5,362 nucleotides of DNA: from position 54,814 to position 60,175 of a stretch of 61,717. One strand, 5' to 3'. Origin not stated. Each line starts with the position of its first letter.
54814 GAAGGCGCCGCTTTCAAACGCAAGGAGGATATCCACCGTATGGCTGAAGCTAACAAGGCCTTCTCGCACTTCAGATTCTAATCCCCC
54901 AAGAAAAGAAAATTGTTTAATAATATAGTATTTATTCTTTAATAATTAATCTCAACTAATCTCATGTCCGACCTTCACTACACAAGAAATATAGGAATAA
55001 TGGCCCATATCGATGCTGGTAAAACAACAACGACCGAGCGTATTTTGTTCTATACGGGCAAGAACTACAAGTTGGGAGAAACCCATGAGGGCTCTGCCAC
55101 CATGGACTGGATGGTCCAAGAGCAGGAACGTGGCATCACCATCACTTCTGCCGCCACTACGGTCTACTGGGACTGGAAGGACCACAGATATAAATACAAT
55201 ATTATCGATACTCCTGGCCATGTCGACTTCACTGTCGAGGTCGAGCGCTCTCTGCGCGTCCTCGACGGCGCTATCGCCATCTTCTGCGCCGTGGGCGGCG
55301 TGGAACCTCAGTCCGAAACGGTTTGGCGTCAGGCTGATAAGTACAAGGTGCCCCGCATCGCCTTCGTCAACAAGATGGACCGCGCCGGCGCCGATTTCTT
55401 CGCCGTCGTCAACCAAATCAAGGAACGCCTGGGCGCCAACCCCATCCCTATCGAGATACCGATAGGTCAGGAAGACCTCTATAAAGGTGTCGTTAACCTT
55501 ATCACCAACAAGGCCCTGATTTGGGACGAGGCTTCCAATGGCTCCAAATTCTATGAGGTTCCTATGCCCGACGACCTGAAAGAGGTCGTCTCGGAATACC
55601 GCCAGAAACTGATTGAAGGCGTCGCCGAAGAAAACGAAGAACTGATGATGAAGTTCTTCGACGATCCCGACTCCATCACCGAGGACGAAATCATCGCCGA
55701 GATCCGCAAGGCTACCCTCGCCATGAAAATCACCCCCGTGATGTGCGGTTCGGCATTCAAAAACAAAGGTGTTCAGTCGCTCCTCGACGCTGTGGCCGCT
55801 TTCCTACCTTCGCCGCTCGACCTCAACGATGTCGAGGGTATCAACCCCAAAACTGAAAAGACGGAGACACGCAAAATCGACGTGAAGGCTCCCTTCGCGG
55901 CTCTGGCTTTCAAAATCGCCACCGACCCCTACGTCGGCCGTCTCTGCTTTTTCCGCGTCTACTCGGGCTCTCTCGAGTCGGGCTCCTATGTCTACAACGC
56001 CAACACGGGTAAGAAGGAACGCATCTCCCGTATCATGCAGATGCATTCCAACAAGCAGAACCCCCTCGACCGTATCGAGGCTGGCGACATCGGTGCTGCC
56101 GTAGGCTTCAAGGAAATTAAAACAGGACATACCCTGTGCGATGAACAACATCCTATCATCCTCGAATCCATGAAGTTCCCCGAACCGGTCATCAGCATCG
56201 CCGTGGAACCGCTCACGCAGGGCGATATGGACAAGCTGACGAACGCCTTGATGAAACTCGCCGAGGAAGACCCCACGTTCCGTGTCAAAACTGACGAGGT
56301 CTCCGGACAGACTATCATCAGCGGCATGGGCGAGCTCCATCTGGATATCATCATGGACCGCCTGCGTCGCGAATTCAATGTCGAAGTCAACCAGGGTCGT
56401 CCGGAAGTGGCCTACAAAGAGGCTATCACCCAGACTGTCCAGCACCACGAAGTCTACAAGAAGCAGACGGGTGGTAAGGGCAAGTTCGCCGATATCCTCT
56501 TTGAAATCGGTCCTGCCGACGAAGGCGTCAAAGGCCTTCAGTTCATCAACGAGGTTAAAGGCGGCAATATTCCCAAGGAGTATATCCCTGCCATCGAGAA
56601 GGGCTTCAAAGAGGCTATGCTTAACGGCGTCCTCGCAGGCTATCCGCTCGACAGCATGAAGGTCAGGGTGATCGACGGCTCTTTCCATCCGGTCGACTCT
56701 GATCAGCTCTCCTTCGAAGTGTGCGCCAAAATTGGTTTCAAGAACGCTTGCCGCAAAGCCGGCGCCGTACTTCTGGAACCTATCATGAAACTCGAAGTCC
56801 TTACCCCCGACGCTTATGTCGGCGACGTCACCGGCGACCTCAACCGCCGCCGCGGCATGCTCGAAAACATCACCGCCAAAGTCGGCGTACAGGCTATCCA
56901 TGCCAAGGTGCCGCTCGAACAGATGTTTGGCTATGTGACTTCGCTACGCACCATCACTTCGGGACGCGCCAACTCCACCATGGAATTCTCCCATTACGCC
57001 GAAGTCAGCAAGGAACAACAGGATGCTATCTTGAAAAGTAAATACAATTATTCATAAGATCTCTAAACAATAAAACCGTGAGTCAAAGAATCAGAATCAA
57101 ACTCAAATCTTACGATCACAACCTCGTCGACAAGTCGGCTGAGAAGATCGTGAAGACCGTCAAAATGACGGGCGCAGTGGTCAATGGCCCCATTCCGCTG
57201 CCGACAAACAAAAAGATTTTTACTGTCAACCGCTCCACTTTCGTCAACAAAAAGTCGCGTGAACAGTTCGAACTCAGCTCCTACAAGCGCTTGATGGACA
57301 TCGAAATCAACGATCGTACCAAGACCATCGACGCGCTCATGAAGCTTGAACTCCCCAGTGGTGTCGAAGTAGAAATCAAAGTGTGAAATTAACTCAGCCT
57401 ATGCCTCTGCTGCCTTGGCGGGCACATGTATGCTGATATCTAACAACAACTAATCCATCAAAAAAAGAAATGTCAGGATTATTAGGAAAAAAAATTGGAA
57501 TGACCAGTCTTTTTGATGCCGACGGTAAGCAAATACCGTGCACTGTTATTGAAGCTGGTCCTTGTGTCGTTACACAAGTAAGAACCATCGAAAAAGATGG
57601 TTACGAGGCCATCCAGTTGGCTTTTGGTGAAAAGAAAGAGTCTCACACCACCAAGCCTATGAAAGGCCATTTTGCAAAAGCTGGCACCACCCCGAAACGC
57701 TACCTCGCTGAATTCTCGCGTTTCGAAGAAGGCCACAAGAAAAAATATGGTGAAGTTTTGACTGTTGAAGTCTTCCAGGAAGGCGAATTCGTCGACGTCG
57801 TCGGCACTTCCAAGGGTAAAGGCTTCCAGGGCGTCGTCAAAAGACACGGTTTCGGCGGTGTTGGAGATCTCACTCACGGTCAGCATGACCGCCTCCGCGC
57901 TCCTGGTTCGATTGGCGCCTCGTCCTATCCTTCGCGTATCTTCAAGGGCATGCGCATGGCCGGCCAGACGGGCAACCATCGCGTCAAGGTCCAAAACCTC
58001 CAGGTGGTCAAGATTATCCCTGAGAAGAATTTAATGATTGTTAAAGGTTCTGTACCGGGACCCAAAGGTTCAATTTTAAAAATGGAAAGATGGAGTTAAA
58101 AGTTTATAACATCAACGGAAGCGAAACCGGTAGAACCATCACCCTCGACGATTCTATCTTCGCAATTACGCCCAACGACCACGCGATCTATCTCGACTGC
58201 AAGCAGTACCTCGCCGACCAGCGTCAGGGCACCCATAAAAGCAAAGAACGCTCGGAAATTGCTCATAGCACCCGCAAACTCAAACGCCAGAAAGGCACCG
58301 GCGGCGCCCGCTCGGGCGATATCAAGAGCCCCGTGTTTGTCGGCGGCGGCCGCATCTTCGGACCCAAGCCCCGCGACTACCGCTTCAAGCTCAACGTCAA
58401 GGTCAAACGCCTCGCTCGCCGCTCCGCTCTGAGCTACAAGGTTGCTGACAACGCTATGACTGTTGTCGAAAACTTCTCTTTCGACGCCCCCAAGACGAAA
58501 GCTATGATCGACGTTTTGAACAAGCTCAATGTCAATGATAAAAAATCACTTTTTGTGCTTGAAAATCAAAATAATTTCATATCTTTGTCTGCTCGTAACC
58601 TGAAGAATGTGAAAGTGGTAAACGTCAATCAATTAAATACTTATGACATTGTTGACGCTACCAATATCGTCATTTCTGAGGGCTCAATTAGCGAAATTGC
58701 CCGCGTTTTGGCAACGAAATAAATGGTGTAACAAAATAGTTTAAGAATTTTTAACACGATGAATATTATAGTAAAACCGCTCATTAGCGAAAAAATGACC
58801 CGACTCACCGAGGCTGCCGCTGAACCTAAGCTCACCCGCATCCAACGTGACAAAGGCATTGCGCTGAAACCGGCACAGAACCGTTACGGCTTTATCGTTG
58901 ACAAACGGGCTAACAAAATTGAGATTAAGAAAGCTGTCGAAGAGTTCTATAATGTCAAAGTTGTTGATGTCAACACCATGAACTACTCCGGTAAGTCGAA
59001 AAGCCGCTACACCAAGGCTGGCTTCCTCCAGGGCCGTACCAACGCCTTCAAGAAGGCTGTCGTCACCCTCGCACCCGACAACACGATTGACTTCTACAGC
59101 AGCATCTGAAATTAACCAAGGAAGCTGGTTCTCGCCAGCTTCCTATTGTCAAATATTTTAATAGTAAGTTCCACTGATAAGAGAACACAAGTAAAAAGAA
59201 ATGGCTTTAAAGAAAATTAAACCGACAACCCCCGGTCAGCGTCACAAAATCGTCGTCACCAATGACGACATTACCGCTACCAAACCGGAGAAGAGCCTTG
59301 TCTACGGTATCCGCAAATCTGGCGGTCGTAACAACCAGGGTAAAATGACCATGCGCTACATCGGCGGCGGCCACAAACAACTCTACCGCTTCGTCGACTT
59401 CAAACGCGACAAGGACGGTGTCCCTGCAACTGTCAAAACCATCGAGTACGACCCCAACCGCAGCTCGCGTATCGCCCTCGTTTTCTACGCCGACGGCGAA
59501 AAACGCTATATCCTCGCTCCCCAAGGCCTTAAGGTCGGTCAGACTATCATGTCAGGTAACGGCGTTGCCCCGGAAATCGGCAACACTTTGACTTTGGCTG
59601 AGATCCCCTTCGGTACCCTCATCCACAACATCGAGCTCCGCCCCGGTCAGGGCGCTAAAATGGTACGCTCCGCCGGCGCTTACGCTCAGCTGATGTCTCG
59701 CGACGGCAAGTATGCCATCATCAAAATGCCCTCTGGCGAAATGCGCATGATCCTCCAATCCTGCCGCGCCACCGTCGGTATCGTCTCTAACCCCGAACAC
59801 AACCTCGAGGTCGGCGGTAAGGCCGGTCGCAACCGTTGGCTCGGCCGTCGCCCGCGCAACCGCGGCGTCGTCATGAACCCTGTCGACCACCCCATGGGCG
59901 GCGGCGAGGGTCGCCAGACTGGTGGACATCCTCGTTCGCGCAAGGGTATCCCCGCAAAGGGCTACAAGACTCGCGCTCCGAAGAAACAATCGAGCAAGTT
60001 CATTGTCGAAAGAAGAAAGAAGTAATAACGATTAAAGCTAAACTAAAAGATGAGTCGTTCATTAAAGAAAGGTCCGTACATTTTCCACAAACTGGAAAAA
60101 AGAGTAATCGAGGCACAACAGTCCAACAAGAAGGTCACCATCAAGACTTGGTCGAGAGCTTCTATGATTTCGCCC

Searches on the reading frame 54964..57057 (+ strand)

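Call 87: search_protein_families(library=pfam, proteins=[window:54964-57057:+], max_evalue=0.0001)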
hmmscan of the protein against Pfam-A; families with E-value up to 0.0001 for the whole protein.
window:54964-57057:+ (697 aa): 7 families
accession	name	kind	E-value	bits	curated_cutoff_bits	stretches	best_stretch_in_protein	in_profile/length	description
PF00009.33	GTP_EFTU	-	2.5e-64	216.8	26.5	1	7-283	3-188/188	Elongation factor Tu GTP binding domain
PF03764.24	EFG_IV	-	6.6e-38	129.6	24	1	480-599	1-120/121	Elongation factor G, domain IV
PF14492.12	EFG_III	-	1.1e-31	109.1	27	1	405-478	1-74/75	Elongation Factor G, domain III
PF00679.30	EFG_C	-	6e-27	94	27.9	1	602-687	1-87/89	Elongation factor G C-terminus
PF03144.31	GTP_EFTU_D2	-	1.2e-17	64.6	30.3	1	325-392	1-73/73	Elongation factor Tu domain 2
PF22042.2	EF-G_D2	-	8.5e-16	58.3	27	1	310-393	1-83/84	Elongation factor G domain 2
PF16658.11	RF3_C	-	5.6e-07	29.9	40.1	1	421-496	22-97/132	Class II release factor RF3, C-terminal domain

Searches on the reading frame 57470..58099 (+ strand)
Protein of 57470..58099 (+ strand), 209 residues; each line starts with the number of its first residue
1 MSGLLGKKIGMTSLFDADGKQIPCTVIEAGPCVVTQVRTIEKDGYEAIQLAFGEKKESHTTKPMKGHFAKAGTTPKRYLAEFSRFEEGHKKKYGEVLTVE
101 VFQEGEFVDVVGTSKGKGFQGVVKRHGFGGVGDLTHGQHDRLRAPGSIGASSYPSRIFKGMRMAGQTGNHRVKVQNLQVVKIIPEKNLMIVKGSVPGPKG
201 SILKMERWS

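Call 87: search_protein_families(library=pfam, proteins=[window:57470-58099:+], max_evalue=0.0001)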
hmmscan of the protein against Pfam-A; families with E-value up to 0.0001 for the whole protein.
window:57470-58099:+ (209 aa): 1 family
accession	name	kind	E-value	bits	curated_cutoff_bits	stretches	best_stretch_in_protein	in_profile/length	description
PF00297.29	Ribosomal_L3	-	1.2e-17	64.5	22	1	95-182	205-288/369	Ribosomal protein L3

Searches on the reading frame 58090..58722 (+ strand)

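Call 87: search_protein_families(library=pfam, proteins=[window:58090-58722:+], max_evalue=0.0001)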
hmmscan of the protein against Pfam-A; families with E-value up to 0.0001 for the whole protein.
window:58090-58722:+ (210 aa): 1 family
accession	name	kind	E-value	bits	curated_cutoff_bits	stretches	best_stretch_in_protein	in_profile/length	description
PF00573.27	Ribosomal_L4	-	3.9e-67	226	25.8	1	17-204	1-188/190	Ribosomal protein L4/L1 family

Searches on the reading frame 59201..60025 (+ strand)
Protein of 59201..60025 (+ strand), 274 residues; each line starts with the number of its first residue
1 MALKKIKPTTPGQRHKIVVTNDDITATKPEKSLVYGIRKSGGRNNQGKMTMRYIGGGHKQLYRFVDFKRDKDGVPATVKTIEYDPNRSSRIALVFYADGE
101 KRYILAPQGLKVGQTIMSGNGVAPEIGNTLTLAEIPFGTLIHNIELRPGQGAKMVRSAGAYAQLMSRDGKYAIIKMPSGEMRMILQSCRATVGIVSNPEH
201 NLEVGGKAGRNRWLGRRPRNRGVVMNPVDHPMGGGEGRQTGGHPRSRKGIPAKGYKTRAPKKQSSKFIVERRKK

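Call 87: search_protein_families(library=pfam, proteins=[window:59201-60025:+], max_evalue=0.0001)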
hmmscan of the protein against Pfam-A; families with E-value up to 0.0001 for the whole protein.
window:59201-60025:+ (274 aa): 2 families
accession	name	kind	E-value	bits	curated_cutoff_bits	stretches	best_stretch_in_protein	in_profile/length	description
PF03947.24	Ribosomal_L2_C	-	2.3e-53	180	33.7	1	126-249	2-126/126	Ribosomal Proteins L2, C-terminal domain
PF00181.30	Ribosomal_L2_N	-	5.5e-37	126.1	23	1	42-118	1-77/77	Ribosomal Proteins L2, RNA binding N-terminal domain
